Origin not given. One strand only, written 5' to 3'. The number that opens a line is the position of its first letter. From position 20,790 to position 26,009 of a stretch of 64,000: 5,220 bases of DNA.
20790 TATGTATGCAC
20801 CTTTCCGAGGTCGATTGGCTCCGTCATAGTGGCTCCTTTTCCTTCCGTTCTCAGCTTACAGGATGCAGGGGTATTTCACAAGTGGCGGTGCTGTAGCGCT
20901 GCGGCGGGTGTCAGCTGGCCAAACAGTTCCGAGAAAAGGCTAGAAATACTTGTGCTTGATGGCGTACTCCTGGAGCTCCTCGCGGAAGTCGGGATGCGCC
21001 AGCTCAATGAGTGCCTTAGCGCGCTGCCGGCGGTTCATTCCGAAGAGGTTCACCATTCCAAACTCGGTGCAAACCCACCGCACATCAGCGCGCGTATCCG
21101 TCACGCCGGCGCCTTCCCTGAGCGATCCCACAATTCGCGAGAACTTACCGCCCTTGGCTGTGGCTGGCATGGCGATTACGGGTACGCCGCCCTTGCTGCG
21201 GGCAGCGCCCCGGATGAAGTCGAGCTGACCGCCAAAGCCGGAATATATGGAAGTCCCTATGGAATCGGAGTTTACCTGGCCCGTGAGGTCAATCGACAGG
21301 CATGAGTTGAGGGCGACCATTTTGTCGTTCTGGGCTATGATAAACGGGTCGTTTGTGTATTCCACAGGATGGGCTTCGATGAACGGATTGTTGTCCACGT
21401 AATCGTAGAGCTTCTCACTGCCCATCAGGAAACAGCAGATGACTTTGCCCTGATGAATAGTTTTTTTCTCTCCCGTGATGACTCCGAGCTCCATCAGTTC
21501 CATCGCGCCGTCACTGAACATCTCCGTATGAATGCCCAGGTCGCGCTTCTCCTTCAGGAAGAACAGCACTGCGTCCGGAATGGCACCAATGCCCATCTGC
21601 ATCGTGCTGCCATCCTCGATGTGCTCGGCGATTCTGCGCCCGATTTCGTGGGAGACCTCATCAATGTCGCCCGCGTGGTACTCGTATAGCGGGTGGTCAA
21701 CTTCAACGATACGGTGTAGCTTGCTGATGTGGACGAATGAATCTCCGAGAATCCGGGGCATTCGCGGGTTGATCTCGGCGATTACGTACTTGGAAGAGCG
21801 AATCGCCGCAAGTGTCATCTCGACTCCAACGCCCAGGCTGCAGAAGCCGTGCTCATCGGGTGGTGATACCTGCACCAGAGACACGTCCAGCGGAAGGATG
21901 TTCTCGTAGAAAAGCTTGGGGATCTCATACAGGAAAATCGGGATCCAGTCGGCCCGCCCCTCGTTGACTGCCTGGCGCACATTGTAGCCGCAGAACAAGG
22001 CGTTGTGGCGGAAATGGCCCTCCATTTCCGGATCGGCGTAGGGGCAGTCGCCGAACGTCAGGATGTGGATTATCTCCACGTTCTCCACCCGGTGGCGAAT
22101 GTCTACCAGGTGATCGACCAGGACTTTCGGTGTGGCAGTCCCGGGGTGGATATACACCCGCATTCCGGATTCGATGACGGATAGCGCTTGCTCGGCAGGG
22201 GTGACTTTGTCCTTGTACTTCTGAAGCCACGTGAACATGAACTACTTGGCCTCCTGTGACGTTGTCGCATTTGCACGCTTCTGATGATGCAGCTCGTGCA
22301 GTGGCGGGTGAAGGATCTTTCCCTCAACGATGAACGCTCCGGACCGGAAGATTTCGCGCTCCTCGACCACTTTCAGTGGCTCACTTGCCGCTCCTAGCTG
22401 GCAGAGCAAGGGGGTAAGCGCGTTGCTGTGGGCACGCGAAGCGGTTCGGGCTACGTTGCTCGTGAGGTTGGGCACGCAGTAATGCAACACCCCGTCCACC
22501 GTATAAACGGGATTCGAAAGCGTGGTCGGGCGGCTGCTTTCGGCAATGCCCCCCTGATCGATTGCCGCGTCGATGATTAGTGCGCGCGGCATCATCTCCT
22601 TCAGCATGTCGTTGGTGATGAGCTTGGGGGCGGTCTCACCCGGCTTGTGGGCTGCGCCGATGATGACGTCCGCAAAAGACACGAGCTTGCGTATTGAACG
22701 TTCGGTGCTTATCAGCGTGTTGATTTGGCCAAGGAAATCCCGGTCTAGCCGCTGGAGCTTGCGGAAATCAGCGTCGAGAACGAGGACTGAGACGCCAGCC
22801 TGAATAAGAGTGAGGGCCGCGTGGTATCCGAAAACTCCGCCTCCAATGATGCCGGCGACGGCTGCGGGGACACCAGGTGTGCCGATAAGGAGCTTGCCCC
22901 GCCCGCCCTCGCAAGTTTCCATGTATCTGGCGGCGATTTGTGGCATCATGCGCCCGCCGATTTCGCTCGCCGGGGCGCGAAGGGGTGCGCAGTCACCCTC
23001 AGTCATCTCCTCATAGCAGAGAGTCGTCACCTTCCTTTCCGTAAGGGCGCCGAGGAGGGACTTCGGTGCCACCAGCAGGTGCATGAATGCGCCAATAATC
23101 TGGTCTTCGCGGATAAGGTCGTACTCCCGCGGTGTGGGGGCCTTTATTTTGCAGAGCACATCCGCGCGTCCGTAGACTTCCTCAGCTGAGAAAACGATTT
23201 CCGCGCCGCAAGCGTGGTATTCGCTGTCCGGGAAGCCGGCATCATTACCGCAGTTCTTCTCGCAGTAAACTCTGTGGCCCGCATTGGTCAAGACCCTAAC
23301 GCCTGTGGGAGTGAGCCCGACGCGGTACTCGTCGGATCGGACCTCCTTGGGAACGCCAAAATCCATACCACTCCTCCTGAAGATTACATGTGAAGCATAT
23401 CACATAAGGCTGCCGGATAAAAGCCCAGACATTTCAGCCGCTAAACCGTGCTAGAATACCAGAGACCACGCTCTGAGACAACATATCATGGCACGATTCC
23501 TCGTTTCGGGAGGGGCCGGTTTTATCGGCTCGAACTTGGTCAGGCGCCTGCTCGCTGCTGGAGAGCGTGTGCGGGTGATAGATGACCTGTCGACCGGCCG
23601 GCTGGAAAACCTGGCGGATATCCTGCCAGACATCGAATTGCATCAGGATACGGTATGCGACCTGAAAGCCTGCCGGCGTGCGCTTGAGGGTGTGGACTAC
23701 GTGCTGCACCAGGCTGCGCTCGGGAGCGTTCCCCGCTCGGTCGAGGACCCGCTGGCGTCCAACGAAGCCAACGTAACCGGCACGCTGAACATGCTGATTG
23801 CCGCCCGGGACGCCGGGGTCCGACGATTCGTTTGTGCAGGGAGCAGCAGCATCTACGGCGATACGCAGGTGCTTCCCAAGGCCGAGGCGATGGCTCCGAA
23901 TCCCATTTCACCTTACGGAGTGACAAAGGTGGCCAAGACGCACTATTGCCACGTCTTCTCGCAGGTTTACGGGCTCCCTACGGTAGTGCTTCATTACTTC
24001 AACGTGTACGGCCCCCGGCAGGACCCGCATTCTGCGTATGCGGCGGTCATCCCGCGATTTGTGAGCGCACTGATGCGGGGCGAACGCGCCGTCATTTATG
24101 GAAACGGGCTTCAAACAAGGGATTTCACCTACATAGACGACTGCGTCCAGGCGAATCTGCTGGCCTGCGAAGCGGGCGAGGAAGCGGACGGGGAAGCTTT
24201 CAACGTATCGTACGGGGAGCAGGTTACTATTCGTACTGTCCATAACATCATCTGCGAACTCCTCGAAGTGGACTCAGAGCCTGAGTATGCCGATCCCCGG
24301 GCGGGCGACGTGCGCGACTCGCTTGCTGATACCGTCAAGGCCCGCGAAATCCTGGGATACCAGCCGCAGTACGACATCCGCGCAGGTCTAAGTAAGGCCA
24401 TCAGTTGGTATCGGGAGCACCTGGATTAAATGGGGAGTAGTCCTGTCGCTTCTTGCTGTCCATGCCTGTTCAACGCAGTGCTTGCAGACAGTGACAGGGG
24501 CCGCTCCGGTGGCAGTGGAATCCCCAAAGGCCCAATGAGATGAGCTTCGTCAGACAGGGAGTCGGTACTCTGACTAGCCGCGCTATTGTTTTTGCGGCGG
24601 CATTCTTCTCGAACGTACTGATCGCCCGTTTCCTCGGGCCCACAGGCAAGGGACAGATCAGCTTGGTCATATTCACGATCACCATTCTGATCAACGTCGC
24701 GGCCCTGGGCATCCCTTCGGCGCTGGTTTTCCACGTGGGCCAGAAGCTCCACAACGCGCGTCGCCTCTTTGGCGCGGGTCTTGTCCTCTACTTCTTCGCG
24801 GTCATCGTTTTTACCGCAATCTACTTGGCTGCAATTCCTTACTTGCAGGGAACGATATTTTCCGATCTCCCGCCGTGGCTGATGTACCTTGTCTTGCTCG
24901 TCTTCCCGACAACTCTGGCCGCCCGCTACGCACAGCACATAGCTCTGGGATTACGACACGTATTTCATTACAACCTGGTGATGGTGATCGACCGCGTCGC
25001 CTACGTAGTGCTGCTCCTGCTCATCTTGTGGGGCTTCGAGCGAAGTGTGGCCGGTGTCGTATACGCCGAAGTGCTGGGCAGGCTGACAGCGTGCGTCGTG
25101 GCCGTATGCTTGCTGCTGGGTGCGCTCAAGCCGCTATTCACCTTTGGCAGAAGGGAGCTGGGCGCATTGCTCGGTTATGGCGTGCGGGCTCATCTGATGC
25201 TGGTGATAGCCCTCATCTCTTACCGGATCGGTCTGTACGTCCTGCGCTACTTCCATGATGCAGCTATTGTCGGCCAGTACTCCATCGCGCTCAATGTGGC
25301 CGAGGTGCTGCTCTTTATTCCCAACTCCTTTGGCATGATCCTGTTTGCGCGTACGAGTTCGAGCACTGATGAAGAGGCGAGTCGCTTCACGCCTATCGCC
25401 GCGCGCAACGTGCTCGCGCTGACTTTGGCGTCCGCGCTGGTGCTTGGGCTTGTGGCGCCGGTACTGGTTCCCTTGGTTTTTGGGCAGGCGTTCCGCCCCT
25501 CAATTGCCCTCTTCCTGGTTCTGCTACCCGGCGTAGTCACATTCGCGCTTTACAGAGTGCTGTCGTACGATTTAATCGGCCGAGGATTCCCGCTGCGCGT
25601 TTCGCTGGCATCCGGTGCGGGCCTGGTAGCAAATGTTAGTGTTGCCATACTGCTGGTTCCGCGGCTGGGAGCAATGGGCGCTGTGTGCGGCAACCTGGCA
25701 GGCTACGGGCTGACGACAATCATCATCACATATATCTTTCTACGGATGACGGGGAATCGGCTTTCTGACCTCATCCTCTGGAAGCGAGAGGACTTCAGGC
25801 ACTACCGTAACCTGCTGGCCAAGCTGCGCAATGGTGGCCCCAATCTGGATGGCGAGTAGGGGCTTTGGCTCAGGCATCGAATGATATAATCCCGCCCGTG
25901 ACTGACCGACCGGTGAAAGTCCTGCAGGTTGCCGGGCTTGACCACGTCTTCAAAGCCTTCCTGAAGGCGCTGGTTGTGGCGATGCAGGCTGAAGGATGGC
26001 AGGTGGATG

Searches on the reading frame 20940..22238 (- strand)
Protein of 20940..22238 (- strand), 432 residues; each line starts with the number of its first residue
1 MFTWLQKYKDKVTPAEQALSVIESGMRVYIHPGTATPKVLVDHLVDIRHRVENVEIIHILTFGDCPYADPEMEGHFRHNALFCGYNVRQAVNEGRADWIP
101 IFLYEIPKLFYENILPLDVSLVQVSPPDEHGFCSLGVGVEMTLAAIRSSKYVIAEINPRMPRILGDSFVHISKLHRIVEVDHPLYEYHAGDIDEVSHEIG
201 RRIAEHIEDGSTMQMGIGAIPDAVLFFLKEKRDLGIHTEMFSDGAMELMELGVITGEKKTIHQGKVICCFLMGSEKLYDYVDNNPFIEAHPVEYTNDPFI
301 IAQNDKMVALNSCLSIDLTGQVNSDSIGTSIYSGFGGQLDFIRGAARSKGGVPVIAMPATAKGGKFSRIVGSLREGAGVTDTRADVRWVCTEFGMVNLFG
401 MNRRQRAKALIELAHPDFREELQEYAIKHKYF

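Call 31: search_protein_families(library=pfam, proteins=[window:20940-22238:-], max_evalue=0.0001)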
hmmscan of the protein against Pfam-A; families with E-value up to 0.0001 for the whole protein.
window:20940-22238:- (432 aa): 2 families
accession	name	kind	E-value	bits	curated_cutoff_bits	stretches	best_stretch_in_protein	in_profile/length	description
PF13336.12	AcetylCoA_hyd_C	-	2e-63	213.4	23.7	1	273-426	1-154/154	Acetyl-CoA hydrolase/transferase C-terminal domain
PF02550.21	AcetylCoA_hydro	-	3.1e-23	83.3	24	1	7-180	4-189/198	Acetyl-CoA hydrolase/transferase N-terminal domain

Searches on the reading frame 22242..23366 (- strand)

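Call 31: search_protein_families(library=pfam, proteins=[window:22242-23366:-], max_evalue=0.0001)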
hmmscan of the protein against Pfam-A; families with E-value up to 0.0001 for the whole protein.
window:22242-23366:- (374 aa): 3 families
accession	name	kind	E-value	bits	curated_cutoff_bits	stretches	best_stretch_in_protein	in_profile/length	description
PF01262.27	AlaDh_PNT_C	-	2.5e-57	194.2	23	1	143-353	3-213/214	Alanine dehydrogenase/PNT, C-terminal domain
PF05222.21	AlaDh_PNT_N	-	3.4e-33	115.2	30.4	1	4-123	1-119/136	Alanine dehydrogenase/PNT, N-terminal domain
PF02826.25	2-Hacid_dh_C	-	5.8e-05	23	25.1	0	169-268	37-127/178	D-isomer specific 2-hydroxyacid dehydrogenase, NAD binding domain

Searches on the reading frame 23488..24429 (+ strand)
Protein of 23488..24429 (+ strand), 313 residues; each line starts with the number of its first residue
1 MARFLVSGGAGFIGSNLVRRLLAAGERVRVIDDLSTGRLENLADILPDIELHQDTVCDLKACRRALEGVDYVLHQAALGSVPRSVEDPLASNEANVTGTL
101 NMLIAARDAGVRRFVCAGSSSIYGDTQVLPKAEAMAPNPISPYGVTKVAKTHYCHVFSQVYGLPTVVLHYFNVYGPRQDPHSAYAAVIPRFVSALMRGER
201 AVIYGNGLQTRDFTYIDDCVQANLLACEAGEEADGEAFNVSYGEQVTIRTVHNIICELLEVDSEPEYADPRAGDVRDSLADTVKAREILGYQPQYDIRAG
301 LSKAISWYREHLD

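Call 31: search_protein_families(library=pfam, proteins=[window:23488-24429:+], max_evalue=0.0001)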
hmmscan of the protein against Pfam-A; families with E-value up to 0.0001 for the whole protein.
window:23488-24429:+ (313 aa): 7 families
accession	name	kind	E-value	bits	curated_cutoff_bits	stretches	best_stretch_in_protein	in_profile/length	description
PF01370.27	Epimerase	-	1.1e-61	208.8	20.9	1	5-240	2-239/240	NAD dependent epimerase/dehydratase family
PF16363.11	GDP_Man_Dehyd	-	2.2e-58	198.7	27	1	5-302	1-330/332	GDP-mannose 4,6 dehydratase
PF01073.25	3Beta_HSD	-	6.7e-20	71.7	22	1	5-229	1-231/280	3-beta hydroxysteroid dehydrogenase/isomerase family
PF02719.21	Polysacc_synt_2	-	3.8e-17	62.8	20.2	1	5-264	2-252/293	Polysaccharide biosynthesis protein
PF13460.12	NAD_binding_10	-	1.6e-09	38.3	27.2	1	8-127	1-106/184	NAD(P)H-binding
PF07993.18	NAD_binding_4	-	3.6e-05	23.5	20.1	0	63-168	83-202/258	Male sterility protein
PF04321.23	RmlD_sub_bind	-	7.3e-05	22.4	27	0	3-149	2-131/287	RmlD substrate binding domain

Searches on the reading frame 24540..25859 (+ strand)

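Call 31: search_protein_families(library=pfam, proteins=[window:24540-25859:+], max_evalue=0.0001)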
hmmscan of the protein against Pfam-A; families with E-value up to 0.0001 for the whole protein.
window:24540-25859:+ (439 aa): 2 families
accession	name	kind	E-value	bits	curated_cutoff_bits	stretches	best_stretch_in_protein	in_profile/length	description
PF01943.22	Polysacc_synt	-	5.9e-09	36.2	28.2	1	10-267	8-265/274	Polysaccharide biosynthesis protein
PF13440.11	Polysacc_synt_3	-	4.4e-08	33.2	23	1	28-322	2-292/293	Polysaccharide biosynthesis protein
